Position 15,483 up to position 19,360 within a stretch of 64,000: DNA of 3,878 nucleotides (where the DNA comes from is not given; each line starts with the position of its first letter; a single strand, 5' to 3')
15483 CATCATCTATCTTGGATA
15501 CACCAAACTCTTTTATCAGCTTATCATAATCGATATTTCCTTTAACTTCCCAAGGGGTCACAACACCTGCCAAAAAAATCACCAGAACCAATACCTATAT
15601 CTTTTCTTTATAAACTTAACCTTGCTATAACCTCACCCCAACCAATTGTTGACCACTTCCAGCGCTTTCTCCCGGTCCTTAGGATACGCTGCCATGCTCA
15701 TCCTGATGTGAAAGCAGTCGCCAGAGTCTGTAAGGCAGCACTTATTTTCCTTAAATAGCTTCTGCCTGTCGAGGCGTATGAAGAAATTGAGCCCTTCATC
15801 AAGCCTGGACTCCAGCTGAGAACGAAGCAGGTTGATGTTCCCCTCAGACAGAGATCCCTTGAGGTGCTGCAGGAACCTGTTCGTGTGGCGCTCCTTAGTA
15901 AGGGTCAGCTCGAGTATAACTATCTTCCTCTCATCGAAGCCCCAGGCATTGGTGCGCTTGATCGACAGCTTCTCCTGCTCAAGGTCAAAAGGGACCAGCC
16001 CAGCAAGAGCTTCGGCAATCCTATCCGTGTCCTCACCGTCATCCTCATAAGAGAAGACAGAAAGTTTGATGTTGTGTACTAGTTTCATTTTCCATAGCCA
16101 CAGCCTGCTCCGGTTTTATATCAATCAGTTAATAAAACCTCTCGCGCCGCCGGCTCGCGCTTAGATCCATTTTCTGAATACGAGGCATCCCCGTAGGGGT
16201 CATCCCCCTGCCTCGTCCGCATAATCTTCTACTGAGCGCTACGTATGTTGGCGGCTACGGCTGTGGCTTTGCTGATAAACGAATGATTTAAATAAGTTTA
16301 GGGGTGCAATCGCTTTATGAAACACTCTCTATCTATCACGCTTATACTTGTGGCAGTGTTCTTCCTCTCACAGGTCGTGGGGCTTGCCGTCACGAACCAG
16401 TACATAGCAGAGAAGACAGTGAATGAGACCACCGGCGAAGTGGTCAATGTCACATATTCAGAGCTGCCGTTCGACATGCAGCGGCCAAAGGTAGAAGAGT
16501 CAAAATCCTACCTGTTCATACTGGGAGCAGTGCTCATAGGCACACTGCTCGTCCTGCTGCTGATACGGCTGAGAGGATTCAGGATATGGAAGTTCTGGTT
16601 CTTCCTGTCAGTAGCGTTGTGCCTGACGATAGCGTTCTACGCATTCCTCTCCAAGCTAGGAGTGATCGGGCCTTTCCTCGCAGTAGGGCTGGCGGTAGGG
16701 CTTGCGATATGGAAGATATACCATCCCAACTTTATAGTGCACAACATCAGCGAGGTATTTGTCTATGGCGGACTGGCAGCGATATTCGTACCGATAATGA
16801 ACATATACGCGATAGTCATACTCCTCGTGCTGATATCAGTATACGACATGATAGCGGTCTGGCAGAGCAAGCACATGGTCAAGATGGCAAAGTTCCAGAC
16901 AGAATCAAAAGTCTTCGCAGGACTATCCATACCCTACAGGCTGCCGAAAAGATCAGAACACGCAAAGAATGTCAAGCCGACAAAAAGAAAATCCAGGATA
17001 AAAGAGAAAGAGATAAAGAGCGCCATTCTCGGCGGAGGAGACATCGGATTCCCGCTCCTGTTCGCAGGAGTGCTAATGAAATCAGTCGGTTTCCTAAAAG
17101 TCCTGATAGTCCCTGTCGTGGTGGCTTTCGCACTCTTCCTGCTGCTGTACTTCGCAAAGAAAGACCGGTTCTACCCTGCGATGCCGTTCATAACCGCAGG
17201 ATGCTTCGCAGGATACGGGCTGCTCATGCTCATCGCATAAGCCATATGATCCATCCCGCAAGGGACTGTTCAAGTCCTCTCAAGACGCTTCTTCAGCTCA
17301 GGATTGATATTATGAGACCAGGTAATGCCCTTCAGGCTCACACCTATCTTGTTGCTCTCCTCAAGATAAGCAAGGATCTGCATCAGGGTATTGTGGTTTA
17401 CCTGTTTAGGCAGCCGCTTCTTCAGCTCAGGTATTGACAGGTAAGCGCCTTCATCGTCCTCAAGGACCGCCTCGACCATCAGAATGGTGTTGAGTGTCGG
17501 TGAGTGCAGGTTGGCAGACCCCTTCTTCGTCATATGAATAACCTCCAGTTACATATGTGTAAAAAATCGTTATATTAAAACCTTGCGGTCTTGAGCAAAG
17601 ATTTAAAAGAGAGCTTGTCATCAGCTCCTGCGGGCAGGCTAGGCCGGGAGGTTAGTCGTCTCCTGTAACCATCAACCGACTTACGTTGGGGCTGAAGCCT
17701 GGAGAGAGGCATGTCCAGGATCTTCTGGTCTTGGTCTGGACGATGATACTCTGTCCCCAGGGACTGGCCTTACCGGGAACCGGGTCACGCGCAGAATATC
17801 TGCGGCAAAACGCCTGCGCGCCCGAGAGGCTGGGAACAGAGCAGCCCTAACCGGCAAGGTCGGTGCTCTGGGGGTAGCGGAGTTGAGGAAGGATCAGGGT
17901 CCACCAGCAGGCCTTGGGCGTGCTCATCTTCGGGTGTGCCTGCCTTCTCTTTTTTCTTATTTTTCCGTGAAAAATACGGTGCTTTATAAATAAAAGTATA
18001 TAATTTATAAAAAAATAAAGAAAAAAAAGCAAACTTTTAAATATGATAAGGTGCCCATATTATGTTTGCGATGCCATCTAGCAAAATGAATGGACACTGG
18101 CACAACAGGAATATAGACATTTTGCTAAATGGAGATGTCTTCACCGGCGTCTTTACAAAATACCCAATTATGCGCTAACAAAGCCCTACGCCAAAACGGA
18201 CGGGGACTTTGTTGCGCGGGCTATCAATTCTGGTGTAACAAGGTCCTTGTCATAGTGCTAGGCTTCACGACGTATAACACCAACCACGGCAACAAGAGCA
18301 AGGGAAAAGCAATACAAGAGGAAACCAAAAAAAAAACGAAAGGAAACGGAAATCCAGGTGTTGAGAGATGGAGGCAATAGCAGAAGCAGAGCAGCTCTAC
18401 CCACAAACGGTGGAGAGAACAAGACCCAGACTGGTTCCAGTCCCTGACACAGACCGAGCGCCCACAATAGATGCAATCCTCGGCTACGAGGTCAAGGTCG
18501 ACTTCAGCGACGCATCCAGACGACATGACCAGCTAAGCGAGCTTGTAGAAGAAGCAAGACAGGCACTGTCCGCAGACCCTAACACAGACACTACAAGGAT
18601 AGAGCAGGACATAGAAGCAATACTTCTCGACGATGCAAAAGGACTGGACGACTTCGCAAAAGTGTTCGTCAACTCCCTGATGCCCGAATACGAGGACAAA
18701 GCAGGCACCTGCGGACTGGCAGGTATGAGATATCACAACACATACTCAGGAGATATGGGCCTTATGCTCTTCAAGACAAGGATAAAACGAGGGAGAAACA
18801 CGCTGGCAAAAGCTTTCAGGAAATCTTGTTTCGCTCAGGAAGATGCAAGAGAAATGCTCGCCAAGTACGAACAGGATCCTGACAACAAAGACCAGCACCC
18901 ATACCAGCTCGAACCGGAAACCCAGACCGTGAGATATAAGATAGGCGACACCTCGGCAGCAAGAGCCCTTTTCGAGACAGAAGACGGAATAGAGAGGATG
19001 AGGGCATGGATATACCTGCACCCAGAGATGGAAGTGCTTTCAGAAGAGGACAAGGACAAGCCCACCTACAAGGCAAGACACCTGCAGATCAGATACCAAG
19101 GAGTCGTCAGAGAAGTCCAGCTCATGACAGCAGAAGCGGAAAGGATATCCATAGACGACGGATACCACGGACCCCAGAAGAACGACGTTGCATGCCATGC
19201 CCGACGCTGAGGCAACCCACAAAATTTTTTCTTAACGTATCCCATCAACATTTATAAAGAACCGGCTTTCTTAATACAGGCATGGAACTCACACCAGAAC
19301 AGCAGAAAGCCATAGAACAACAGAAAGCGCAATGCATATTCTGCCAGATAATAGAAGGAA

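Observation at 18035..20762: RelA/SpoT-fold nucleotidyltransferase with coupled small upstream ORF and two degenerate HIT-fold neighbours: candidate archaeal alarmone or toxSAS-like module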

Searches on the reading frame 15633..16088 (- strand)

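Call 3: search_protein_families(library=pfam, proteins=[window:15633-16088:-], max_evalue=1)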
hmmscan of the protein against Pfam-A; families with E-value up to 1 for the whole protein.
window:15633-16088:- (151 aa): 1 family
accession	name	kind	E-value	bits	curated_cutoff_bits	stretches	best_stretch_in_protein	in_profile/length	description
PF01877.22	RNA_binding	-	3.2e-20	73.1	26.9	1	6-131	1-119/120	RNA binding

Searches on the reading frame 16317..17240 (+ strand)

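Call 3: search_protein_families(library=pfam, proteins=[window:16317-17240:+], max_evalue=1)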
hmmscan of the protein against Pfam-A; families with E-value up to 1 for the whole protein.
window:16317-17240:+ (307 aa): 5 families
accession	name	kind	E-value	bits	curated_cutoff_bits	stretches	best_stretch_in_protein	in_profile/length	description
PF06550.16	SPP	-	1.6e-16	61.1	23.9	1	62-303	32-277/283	Signal-peptide peptidase, presenilin aspartyl protease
PF13800.11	Sigma_reg_N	-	0.016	15.9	26.3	1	2-39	10-47/91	Sigma factor regulator N-terminal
PF21846.1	DUF6905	-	0.065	14.1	27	1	99-161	10-72/106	Domain of unknown function (DUF6905)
PF14791.11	DNA_pol_B_thumb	-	0.28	11.5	25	1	189-211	38-60/63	DNA polymerase beta thumb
PF14041.11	Lipoprotein_21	-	0.31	11.7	25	1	12-48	27-63/87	LppP/LprE lipoprotein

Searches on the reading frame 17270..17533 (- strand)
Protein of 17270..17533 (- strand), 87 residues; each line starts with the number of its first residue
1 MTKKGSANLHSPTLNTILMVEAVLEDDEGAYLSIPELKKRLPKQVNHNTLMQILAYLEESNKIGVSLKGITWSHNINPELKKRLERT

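Call 3: search_protein_families(library=pfam, proteins=[window:17270-17533:-], max_evalue=1)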
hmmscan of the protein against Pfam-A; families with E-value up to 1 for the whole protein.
window:17270-17533:- (87 aa): 1 family
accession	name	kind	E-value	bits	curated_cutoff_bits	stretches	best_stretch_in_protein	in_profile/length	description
PF09701.15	Cas_Cmr5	-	0.14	12.8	21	1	25-61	20-53/119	CRISPR-associated protein (Cas_Cmr5)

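Call 71: search_protein_families(library=padloc, proteins=[window:17270-17533:-], max_evalue=0.1)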
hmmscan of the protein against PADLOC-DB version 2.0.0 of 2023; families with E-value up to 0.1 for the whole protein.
window:17270-17533:- (87 aa): 2 families
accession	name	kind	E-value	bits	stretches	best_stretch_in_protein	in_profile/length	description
PDLC00273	PtuA1|PtuA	-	0.015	12.3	1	43-74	81-112/375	AAA ATPase domain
PDLC00944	Cas4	-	0.041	12.1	1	9-57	60-106/177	Cas4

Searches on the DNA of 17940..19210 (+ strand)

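Call 14: search_rna_families(sources=[L001, L002], threshold=gathering)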
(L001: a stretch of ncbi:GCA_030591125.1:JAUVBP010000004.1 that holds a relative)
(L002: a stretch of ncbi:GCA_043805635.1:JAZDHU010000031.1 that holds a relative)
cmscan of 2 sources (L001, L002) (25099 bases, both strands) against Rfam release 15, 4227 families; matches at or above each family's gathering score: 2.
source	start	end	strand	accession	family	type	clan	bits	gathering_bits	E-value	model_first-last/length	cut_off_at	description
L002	5325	5599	+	RF01857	Archaea_SRP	Gene;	CL00003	142.9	96.5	4.2e-33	1-317/317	no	Archaeal signal recognition particle RNA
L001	5320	5594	+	RF01857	Archaea_SRP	Gene;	CL00003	138.5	96.5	5.9e-32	1-317/317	no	Archaeal signal recognition particle RNA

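Call 19: search_rna_families(source=window, start=17940, end=18420, threshold=evalue, max_evalue=10)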
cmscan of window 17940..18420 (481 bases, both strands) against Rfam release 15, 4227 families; matches with E-value up to 10: 5.
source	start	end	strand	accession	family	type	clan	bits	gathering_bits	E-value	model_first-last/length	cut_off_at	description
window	18073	18133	-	RF03938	mir-4662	Gene; miRNA;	-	20.7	97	0.16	1-67/67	no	mir-4662 microRNA precursor family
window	18073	18133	+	RF03938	mir-4662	Gene; miRNA;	-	18.5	97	0.68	1-67/67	no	mir-4662 microRNA precursor family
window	18177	18267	+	RF04137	MIR834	Gene; miRNA;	-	12.8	200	3.8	1-181/181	no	MIR834 microRNA precursor family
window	18013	18056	+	RF01675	CrcZ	Gene; sRNA;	-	8.2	95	6.4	1-398/398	no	Pseudomonas sRNA CrcZ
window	18074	18133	-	RF00030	RNase_MRP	Gene; ribozyme;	CL00002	7.4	50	6.3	1-266/266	no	RNase MRP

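Call 40: search_rna_families(sources=[L003, L005, L008, L009, L011, L013, L006, L007, L010, L014, L004], threshold=gathering)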
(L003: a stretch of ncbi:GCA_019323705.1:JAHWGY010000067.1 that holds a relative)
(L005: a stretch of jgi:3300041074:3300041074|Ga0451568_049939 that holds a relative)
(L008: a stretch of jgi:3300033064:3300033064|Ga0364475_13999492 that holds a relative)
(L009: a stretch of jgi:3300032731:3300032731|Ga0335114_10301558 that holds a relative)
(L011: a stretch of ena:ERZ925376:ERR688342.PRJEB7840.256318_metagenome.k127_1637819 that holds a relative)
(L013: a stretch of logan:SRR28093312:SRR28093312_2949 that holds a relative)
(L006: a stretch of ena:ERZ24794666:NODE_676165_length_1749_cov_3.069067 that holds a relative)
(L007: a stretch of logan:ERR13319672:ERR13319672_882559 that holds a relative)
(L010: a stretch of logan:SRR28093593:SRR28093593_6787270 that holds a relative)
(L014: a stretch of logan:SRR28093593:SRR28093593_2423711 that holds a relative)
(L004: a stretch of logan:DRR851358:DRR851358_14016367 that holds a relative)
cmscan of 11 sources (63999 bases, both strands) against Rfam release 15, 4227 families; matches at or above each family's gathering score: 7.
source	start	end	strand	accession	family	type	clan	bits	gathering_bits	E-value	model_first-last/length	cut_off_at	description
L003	5285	5557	+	RF01857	Archaea_SRP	Gene;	CL00003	161.8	96.5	1.2e-37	1-317/317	no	Archaeal signal recognition particle RNA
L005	3413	3685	+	RF01857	Archaea_SRP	Gene;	CL00003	144.2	96.5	4.9e-33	1-317/317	no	Archaeal signal recognition particle RNA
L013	5396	5667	+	RF01857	Archaea_SRP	Gene;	CL00003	141.8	96.5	2.1e-32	1-317/317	no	Archaeal signal recognition particle RNA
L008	1921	2195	+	RF01857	Archaea_SRP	Gene;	CL00003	140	96.5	6e-32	1-317/317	no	Archaeal signal recognition particle RNA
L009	1423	1697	+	RF01857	Archaea_SRP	Gene;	CL00003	140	96.5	6e-32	1-317/317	no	Archaeal signal recognition particle RNA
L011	4735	5056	+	RF01857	Archaea_SRP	Gene;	CL00003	131.6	96.5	9.6e-30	1-317/317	no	Archaeal signal recognition particle RNA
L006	305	623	+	RF01857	Archaea_SRP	Gene;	CL00003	126.5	96.5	2.2e-28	1-317/317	no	Archaeal signal recognition particle RNA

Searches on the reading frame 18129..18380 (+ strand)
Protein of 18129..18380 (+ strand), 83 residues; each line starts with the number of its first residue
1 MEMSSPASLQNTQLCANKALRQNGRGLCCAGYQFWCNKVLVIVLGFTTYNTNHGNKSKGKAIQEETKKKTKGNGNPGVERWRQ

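Call 3: search_protein_families(library=pfam, proteins=[window:18129-18380:+], max_evalue=1)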
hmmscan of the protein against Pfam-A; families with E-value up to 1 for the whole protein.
window:18129-18380:+ (83 aa): 0 families

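Call 4: search_protein_families(library=ncbifam, proteins=[window:18129-18380:+], max_evalue=1)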
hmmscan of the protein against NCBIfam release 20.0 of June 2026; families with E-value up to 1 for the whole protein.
window:18129-18380:+ (83 aa): 1 family
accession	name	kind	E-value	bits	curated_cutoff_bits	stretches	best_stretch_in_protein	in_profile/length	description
NF008491.0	PRK11402.1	subfamily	0.056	12.9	269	1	20-68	66-112/243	GntR family transcriptional regulator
